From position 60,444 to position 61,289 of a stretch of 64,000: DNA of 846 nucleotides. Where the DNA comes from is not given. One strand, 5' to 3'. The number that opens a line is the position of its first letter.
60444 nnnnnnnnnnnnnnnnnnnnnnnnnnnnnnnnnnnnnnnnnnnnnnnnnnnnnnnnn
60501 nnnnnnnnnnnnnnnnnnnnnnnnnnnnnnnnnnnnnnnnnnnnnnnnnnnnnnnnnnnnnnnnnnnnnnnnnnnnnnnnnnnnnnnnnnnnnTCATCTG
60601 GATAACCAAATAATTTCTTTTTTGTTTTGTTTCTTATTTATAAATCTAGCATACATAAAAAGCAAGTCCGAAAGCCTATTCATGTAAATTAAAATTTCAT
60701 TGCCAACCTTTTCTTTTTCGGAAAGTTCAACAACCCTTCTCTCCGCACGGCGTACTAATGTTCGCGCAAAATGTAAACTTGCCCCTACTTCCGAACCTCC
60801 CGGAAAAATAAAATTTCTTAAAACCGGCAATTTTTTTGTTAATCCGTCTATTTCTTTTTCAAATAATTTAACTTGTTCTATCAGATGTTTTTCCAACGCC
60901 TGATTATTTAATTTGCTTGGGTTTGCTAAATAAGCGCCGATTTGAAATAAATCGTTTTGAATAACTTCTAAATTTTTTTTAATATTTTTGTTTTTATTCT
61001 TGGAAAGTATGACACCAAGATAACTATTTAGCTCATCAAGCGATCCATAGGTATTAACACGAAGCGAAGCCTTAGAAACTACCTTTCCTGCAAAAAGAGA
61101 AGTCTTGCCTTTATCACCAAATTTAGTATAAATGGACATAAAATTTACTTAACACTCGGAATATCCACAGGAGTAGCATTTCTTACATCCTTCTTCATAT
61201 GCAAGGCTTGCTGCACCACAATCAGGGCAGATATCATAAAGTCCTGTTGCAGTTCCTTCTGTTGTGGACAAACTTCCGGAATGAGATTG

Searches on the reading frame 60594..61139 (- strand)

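Call 22: search_protein_families(library=pfam, proteins=[window:60594-61139:-], max_evalue=0.001)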
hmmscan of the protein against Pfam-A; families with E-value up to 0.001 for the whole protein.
window:60594-61139:- (181 aa): 1 family
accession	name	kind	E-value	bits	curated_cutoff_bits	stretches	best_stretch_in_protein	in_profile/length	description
PF01923.23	Cob_adeno_trans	-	1.7e-57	194.7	24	1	3-166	1-170/171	Cobalamin adenosyltransferase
